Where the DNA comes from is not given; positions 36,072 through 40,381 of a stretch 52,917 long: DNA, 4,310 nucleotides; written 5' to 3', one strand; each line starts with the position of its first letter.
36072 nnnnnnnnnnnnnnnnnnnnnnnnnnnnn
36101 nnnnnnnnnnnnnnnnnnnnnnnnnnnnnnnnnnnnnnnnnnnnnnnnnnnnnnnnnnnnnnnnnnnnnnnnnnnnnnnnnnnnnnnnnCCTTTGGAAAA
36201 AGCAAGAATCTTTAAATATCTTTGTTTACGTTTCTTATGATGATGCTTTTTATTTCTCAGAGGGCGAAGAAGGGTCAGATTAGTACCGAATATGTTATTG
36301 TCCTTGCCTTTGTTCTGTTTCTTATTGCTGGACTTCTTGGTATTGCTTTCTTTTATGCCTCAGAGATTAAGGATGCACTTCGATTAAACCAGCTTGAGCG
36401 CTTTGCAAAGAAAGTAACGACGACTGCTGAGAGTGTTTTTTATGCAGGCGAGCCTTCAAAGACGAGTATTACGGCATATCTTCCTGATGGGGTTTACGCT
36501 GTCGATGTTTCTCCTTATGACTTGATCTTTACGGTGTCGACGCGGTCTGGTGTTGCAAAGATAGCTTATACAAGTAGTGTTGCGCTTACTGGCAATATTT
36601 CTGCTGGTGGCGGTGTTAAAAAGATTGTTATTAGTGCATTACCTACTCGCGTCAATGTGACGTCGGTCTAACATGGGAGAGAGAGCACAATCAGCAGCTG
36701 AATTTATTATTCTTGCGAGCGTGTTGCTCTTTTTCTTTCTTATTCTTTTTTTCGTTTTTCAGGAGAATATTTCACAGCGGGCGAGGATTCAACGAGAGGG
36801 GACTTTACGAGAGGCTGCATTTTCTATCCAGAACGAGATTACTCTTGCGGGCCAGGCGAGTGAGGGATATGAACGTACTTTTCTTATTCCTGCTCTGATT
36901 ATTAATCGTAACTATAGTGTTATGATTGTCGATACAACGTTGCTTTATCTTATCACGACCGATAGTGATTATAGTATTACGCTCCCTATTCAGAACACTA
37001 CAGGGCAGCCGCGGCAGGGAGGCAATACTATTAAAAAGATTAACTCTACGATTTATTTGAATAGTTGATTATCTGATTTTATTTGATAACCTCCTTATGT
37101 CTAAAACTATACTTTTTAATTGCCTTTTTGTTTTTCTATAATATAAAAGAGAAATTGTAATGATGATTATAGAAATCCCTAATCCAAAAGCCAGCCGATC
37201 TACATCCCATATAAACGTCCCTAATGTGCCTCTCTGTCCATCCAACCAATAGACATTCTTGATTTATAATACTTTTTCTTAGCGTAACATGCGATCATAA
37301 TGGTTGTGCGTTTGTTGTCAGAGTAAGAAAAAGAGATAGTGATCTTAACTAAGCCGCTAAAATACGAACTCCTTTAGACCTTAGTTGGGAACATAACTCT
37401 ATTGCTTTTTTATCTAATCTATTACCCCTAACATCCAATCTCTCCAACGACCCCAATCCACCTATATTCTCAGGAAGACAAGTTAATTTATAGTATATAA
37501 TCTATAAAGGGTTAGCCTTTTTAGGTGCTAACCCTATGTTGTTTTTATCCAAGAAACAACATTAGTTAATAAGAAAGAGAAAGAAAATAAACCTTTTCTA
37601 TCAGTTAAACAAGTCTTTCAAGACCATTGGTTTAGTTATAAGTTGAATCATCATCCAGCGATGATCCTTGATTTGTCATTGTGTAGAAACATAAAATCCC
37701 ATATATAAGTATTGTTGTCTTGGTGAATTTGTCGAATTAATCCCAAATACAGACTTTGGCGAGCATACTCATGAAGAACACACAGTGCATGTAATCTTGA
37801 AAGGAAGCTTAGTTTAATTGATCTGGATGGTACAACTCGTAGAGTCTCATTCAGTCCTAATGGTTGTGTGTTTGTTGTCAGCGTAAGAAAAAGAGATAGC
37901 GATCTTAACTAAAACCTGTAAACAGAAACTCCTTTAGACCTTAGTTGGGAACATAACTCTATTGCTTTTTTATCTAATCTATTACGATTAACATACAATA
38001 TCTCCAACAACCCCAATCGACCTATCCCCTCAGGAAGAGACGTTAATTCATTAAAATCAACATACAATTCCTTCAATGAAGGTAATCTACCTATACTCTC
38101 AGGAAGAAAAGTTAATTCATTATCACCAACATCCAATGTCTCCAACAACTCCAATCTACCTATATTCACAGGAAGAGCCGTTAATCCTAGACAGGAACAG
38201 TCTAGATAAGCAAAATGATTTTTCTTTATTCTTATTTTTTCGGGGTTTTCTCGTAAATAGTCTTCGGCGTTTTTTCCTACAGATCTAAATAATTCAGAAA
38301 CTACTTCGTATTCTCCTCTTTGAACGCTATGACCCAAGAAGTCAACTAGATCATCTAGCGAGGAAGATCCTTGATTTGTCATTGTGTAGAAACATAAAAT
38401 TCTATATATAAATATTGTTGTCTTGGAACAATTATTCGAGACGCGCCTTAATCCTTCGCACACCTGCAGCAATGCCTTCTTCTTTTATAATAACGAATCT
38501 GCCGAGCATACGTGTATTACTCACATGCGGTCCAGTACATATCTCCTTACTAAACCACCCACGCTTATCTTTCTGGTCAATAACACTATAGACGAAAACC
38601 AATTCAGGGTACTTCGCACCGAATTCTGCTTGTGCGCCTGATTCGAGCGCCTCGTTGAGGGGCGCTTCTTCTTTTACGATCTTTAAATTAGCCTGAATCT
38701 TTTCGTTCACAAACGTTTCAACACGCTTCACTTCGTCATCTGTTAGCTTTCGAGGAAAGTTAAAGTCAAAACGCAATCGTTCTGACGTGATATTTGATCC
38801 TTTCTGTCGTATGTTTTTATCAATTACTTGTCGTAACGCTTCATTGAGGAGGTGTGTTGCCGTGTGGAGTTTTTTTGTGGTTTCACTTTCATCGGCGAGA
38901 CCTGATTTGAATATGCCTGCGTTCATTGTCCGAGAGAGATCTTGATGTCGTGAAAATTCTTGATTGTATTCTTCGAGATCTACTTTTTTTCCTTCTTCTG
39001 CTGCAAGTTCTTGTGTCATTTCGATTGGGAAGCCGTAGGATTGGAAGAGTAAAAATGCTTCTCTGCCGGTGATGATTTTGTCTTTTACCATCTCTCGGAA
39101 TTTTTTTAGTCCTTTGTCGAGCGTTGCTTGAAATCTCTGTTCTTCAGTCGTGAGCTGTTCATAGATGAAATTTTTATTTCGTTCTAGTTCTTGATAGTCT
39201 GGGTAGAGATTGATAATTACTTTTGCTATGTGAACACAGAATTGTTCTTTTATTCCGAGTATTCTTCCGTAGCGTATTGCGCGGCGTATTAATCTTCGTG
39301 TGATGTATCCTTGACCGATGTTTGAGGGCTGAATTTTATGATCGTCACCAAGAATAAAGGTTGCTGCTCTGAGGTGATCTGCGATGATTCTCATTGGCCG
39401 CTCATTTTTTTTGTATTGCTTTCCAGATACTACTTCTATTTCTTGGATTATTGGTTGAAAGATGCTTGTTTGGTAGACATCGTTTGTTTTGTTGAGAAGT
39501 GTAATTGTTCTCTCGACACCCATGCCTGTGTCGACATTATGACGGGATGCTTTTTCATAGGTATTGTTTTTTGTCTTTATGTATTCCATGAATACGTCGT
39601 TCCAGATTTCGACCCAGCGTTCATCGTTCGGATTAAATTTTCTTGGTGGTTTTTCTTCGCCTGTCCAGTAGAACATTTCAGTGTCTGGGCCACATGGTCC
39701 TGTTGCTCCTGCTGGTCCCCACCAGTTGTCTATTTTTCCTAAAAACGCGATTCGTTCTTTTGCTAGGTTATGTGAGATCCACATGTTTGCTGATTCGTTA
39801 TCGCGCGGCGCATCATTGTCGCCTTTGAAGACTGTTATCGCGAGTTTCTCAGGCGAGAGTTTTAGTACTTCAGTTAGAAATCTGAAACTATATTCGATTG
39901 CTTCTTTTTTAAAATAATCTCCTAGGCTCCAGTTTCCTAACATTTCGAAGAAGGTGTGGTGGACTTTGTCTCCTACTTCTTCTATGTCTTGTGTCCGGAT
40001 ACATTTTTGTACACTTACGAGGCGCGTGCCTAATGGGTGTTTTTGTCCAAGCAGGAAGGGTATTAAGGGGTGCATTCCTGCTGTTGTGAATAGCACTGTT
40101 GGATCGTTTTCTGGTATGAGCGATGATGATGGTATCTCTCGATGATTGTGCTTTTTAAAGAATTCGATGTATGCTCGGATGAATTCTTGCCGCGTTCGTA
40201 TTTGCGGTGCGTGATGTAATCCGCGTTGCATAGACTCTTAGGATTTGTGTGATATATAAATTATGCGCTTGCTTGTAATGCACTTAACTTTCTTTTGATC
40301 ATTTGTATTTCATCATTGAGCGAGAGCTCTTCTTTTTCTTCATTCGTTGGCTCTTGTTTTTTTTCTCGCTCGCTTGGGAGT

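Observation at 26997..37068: Large type IV filament locus combining pilus-like and archaellum-like parts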

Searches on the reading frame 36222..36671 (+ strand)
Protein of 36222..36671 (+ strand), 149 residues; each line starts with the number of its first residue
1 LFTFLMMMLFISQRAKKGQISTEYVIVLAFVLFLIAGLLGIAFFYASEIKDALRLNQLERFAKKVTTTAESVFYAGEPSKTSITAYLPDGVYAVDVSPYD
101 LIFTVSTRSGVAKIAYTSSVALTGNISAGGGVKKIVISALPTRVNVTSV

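Call 3: search_protein_families(library=pfam, max_evalue=0.01, proteins=[window:36222-36671:+])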
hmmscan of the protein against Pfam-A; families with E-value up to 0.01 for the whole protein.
window:36222-36671:+ (149 aa): 0 families

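Call 4: search_protein_families(library=ncbifam, max_evalue=0.01, proteins=[window:36222-36671:+])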
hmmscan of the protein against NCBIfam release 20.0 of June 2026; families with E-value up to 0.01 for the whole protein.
window:36222-36671:+ (149 aa): 0 families

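Call 88: search_protein_families(library=pfam, max_evalue=10, proteins=[window:36243-36668:+])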
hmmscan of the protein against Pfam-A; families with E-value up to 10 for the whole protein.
window:36243-36668:+ (142 aa): 3 families
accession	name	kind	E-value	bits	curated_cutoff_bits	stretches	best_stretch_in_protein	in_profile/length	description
PF11395.13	bCoV_NS7B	-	0.033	14.5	25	1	17-44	10-36/43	Betacoronavirus NS7B protein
PF04021.17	Class_IIIsignal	-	0.11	12.9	23.7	1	9-25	1-17/27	Class III signal peptide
PF05362.19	Lon_C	-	0.12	12.3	21.1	1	98-136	124-162/205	Lon protease (S16) C-terminal proteolytic domain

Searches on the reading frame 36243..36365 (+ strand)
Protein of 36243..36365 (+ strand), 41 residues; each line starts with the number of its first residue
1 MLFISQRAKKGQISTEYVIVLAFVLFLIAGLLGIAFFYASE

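Call 88: search_protein_families(library=pfam, max_evalue=10, proteins=[window:36243-36365:+])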
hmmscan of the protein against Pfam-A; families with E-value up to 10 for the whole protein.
seq(41 aa): 1 family
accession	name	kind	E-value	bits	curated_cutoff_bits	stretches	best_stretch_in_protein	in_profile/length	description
PF04021.17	Class_IIIsignal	-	0.0072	16.7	23.7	1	9-23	1-15/27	Class III signal peptide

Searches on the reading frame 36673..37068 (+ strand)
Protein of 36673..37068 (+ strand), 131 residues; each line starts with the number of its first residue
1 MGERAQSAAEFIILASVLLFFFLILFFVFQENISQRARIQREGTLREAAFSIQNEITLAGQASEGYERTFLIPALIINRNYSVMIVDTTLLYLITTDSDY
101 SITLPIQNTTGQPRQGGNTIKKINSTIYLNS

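Call 3: search_protein_families(library=pfam, max_evalue=0.01, proteins=[window:36673-37068:+])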
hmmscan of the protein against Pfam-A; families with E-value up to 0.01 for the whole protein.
window:36673-37068:+ (131 aa): 1 family
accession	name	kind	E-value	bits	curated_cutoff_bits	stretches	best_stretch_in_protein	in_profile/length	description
PF23928.1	DUF7266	-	0.00085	19.5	27.6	1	37-108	43-112/145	Family of unknown function (DUF7266)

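Call 4: search_protein_families(library=ncbifam, max_evalue=0.01, proteins=[window:36673-37068:+])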
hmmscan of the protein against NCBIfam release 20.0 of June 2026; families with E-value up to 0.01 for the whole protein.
window:36673-37068:+ (131 aa): 0 families

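Call 88: search_protein_families(library=pfam, max_evalue=10, proteins=[window:36673-37065:+])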
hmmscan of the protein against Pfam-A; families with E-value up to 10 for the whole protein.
window:36673-37065:+ (131 aa): 3 families
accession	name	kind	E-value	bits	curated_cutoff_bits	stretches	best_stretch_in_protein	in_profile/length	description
PF23928.1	DUF7266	-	0.00085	19.5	27.6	1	37-108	43-112/145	Family of unknown function (DUF7266)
PF19516.4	DUF6049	-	0.054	12.5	30.1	1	80-120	44-82/708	Family of unknown function (DUF6049)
PF06143.16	Baculo_11_kDa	-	0.79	9.8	28.4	1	12-43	38-69/84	Baculovirus 11 kDa family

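Call 93: search_protein_families(library=pfam, alignment_id=A7, max_evalue=0.1)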
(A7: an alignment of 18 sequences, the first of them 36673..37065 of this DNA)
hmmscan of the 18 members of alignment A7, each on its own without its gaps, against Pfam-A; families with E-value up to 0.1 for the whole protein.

A. member 1, window:36673-37065:+ (131 aa): 2 families
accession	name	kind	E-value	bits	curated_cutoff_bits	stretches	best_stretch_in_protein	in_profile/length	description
PF23928.1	DUF7266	-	0.00085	19.5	27.6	1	37-108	43-112/145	Family of unknown function (DUF7266)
PF19516.4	DUF6049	-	0.054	12.5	30.1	1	80-120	44-82/708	Family of unknown function (DUF6049)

B. families by the number of members that match (of 18 scanned): 14 families
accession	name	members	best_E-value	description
PF23928.1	DUF7266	15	1.2e-05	Family of unknown function (DUF7266)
PF04021.17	Class_IIIsignal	4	0.00011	Class III signal peptide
PF16339.10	DUF4969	4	0.0024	Domain of unknown function (DUF4969)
PF00404.24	Dockerin_1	2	1.1e-07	Dockerin type I domain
PF13202.12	EF-hand_5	2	0.021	EF hand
PF19516.4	DUF6049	2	0.054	Family of unknown function (DUF6049)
PF06305.16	LapA_dom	1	0.0039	Lipopolysaccharide assembly protein A domain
PF00549.24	Ligase_CoA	1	0.016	CoA-ligase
PF18675.7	HepII_C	1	0.04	Heparinase II C-terminal domain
PF21898.1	Sarcolamban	1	0.057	Sarcolamban protein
PF19615.4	DUF6120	1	0.067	Family of unknown function (DUF6120)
PF08848.17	DUF1818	1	0.07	Domain of unknown function (DUF1818)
PF13517.12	FG-GAP_3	1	0.077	FG-GAP-like repeat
PF10104.14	Brr6_like_C_C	1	0.092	Di-sulfide bridge nucleocytoplasmic transport domain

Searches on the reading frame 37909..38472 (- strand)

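Call 17: search_protein_families(library=pfam, max_evalue=0.1, proteins=[window:37909-38472:-])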
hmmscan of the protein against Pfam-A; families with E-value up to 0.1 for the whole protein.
window:37909-38472:- (187 aa): 5 families
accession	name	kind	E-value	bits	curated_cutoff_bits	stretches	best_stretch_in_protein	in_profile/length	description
PF23598.1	LRR_14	-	5.5e-14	52.1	40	1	86-164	48-124/353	Leucine-rich repeat region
PF13855.12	LRR_8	-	8.4e-14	51.5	27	2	110-166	3-61/61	Leucine rich repeat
PF12799.13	LRR_4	-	8.7e-09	35.8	27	2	110-147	3-40/44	Leucine Rich repeats (2 copies)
PF00560.39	LRR_1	-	1e-05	25.1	20.6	0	110-130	2-23/23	Leucine Rich Repeat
PF23211.1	LRR_LRWD1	-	0.068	13.3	28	0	122-167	33-77/190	Leucine-rich repeat and WD repeat-containing protein 1, LRR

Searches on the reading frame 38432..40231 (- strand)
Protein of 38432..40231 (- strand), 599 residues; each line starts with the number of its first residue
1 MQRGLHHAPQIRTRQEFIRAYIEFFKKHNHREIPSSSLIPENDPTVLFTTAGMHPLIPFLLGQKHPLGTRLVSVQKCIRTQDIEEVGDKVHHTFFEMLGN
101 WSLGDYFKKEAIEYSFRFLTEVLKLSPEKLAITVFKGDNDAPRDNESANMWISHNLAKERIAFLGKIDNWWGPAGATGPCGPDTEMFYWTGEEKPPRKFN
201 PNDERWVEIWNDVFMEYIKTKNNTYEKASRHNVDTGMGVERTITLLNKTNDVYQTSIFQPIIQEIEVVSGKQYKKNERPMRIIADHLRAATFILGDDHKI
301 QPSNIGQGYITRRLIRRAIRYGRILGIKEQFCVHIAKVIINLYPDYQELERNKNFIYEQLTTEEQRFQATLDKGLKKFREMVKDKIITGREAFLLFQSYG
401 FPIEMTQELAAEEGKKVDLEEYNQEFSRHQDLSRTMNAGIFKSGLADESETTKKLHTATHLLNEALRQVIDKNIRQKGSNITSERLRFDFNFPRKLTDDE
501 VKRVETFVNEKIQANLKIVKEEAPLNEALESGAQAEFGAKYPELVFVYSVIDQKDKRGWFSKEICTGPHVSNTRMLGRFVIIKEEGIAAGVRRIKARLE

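Call 17: search_protein_families(library=pfam, max_evalue=0.1, proteins=[window:38432-40231:-])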
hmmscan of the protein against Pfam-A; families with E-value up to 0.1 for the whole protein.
window:38432-40231:- (599 aa): 2 families
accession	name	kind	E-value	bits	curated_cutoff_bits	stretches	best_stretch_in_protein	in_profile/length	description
PF01411.24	tRNA-synt_2c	-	1.1e-129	434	30.3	1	19-460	4-453/552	tRNA synthetases class II (A)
PF07973.19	tRNA_SAD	-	9.1e-13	48.4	24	1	549-594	2-43/44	Threonyl and Alanyl tRNA synthetase second additional domain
